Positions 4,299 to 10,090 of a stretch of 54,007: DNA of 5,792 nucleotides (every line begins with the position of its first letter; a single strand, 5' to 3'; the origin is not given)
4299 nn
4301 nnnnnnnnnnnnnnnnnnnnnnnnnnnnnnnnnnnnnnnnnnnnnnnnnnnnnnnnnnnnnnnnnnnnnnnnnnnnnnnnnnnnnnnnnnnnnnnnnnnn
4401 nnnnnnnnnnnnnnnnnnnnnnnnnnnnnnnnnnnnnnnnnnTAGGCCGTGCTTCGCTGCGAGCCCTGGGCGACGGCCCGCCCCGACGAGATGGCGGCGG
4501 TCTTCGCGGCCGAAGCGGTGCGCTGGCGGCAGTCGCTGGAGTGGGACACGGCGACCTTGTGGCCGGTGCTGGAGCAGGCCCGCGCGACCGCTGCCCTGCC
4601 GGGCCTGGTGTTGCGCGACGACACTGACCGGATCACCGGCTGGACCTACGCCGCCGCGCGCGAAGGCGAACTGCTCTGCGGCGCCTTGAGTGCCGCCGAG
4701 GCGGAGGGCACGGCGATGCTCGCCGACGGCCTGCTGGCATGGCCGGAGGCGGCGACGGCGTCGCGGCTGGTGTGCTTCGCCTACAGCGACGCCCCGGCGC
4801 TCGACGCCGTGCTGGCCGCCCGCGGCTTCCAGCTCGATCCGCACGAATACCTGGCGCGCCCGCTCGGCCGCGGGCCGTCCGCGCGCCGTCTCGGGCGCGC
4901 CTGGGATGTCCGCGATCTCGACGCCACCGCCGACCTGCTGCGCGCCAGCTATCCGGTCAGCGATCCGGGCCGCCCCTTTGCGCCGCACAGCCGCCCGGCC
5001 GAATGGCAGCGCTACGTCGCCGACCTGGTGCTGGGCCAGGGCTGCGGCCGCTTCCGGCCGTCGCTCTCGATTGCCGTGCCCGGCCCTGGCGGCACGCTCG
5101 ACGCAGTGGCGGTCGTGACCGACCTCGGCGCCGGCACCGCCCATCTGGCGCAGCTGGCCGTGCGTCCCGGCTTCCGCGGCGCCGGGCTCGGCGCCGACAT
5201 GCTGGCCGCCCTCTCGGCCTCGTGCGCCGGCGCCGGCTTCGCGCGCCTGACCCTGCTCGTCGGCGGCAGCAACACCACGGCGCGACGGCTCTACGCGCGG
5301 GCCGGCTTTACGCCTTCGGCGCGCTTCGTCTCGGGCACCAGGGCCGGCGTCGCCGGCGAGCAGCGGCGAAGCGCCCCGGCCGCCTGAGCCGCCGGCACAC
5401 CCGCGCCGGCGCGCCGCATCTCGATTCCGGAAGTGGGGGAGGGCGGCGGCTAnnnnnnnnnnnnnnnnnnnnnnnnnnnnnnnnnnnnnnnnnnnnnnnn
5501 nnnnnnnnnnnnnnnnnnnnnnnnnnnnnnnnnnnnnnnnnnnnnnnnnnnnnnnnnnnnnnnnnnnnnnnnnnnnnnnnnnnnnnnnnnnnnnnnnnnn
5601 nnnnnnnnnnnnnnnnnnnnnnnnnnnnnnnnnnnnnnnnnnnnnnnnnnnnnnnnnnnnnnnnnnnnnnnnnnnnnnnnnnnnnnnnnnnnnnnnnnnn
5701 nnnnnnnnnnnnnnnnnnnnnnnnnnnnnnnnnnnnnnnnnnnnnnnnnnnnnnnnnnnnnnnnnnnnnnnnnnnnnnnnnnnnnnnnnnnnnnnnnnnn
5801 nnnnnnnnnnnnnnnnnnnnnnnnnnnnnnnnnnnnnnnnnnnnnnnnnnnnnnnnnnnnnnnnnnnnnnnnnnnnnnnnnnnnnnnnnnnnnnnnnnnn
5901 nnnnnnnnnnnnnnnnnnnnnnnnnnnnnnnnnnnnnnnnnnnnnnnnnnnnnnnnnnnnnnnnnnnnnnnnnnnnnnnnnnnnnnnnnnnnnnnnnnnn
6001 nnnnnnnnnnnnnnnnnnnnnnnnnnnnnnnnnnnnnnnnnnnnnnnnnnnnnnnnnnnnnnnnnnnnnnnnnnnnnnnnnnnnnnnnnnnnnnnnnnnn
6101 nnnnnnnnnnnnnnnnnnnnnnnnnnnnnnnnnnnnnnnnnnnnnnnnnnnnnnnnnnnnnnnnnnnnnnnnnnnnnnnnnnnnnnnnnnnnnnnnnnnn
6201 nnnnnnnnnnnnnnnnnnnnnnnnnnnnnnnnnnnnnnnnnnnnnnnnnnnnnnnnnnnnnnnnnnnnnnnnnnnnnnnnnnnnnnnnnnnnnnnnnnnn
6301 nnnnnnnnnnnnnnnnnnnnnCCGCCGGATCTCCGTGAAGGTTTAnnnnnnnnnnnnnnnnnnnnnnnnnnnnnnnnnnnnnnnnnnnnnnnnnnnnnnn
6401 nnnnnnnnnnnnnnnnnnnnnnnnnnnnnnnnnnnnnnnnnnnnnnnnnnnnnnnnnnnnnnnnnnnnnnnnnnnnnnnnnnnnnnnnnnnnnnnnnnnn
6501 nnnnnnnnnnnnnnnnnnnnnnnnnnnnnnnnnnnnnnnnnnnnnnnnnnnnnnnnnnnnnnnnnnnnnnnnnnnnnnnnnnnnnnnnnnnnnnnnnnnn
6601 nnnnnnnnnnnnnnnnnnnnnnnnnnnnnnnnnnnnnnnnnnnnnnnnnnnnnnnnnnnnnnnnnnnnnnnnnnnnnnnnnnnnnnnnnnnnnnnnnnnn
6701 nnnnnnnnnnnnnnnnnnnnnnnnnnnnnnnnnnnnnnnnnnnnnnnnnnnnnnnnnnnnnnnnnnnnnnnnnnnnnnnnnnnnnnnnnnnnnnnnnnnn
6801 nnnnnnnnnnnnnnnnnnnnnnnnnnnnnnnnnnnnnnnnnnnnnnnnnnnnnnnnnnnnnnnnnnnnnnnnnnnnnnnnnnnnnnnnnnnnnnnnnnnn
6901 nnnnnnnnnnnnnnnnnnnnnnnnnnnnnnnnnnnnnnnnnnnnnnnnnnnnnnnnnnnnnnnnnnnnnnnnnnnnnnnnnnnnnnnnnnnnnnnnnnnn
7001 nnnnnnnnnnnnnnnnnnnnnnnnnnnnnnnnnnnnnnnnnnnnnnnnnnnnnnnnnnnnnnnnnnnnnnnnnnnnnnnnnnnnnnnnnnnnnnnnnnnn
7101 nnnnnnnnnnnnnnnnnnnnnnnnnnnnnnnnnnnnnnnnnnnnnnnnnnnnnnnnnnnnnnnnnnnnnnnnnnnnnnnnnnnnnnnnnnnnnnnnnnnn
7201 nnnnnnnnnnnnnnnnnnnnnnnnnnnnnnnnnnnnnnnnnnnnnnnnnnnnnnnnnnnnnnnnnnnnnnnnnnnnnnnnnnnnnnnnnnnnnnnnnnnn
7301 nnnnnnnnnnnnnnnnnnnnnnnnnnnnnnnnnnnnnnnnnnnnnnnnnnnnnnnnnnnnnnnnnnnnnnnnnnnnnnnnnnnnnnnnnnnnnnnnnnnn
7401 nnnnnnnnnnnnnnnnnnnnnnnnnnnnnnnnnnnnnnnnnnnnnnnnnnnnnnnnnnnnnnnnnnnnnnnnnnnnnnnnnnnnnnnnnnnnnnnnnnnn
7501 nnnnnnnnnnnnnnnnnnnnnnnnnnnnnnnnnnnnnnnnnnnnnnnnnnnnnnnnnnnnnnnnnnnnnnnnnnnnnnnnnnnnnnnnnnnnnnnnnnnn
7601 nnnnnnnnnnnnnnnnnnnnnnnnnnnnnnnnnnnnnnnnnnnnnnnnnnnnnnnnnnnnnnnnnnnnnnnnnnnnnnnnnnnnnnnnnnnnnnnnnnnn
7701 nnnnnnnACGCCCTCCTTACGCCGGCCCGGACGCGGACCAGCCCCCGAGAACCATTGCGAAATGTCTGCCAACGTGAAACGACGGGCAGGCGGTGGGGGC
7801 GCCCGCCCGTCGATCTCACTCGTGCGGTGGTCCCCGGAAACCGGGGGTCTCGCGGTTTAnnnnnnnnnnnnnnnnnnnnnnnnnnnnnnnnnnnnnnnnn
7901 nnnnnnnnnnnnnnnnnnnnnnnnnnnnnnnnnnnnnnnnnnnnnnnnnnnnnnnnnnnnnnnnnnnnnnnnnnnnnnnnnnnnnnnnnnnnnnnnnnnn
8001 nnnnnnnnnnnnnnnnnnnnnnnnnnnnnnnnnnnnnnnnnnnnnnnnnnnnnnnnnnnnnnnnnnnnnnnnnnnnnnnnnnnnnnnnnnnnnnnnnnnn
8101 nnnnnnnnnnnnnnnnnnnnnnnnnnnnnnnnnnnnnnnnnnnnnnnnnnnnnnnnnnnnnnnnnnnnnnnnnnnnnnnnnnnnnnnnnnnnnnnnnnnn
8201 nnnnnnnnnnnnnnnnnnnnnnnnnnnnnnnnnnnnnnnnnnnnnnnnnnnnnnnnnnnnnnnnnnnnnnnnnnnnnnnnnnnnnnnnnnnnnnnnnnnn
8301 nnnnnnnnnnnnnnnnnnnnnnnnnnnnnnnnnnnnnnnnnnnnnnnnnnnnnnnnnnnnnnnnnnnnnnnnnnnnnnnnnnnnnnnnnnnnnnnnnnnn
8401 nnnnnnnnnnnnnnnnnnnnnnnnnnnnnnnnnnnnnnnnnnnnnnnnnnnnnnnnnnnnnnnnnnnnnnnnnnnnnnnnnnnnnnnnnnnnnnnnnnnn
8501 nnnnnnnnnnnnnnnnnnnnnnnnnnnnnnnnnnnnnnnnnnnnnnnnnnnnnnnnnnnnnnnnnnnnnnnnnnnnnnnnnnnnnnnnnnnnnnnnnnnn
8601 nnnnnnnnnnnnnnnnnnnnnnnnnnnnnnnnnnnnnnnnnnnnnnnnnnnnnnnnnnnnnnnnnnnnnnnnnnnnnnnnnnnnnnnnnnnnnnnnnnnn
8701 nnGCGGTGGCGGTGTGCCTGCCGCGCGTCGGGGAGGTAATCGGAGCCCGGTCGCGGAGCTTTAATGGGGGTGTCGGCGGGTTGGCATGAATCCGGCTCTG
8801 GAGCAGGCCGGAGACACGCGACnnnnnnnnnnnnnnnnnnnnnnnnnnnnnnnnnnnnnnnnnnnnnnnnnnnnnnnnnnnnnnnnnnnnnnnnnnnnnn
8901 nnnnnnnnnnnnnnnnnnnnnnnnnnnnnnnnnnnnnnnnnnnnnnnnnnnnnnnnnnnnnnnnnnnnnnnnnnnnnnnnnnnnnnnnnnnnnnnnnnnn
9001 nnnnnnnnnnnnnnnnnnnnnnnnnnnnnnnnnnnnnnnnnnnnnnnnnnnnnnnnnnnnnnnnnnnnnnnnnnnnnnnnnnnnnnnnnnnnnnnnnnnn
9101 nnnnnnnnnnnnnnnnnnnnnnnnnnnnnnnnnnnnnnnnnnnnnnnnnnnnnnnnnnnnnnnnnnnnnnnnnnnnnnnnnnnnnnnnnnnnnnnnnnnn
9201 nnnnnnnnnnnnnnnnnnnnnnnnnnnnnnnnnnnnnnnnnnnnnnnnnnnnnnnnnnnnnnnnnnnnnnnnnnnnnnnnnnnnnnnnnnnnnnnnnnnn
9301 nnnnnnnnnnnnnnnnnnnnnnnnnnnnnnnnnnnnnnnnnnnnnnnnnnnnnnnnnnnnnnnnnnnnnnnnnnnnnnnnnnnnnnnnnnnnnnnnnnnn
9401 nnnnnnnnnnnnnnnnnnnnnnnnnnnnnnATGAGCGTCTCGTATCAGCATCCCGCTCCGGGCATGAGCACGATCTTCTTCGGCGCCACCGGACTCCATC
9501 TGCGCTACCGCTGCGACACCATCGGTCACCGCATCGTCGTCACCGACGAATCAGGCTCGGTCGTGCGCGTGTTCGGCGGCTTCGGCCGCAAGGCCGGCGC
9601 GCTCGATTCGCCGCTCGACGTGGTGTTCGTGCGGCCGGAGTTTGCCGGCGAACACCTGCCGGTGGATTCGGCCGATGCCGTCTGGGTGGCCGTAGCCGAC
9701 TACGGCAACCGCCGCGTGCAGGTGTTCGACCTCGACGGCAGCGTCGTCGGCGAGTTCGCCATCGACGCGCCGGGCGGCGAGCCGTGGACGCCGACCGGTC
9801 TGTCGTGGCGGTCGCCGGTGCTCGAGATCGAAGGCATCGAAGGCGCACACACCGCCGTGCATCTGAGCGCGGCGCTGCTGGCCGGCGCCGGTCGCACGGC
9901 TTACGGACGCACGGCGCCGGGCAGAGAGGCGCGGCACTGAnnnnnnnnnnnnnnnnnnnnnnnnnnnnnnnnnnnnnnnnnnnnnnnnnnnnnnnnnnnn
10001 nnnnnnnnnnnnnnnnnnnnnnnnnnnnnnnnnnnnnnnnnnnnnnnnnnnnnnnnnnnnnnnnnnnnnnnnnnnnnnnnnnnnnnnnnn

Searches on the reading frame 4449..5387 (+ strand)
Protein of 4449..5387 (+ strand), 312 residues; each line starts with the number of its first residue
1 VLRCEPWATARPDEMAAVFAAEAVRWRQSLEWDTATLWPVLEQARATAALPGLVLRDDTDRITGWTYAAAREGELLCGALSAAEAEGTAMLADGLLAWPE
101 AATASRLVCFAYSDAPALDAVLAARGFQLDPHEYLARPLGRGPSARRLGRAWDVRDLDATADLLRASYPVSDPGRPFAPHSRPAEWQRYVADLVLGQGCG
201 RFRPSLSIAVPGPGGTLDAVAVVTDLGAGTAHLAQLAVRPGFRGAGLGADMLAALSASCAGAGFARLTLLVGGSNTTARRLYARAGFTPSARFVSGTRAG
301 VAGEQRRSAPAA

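Call 46: search_protein_families(library=pfam, proteins=[window:4449-5387:+], max_evalue=0.1)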
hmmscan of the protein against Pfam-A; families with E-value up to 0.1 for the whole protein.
window:4449-5387:+ (312 aa): 5 families
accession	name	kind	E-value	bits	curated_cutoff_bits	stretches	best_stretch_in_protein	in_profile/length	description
PF00583.31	Acetyltransf_1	-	2.8e-10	40.9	20.7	1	224-287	51-116/116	Acetyltransferase (GNAT) family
PF13508.13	Acetyltransf_7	-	2e-08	34.9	27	1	225-288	23-83/84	Acetyltransferase (GNAT) domain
PF08445.16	FR47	-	5.5e-07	29.9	22.1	1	232-288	23-78/86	FR47-like protein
PF13673.13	Acetyltransf_10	-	7.6e-07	29.6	23.6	1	229-290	50-110/128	Acetyltransferase (GNAT) domain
PF12680.13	SnoaL_2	-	0.072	14.1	27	0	146-195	2-48/102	SnoaL-like domain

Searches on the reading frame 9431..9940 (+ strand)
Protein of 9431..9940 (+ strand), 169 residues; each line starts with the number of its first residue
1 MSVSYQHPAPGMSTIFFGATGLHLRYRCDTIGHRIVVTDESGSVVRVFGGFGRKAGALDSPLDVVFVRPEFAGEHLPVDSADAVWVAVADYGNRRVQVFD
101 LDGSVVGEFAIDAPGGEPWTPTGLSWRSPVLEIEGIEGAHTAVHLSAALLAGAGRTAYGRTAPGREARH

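Call 11: search_protein_families(library=pfam, proteins=[window:9431-9940:+], max_evalue=0.001)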
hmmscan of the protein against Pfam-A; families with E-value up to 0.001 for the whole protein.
window:9431-9940:+ (169 aa): 0 families

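Call 46: search_protein_families(library=pfam, proteins=[window:9431-9940:+], max_evalue=0.1)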
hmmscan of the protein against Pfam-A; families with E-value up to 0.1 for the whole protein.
window:9431-9940:+ (169 aa): 1 family
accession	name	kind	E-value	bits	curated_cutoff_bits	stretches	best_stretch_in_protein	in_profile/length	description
PF01436.27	NHL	-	0.058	13.9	20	0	86-99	15-28/28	NHL repeat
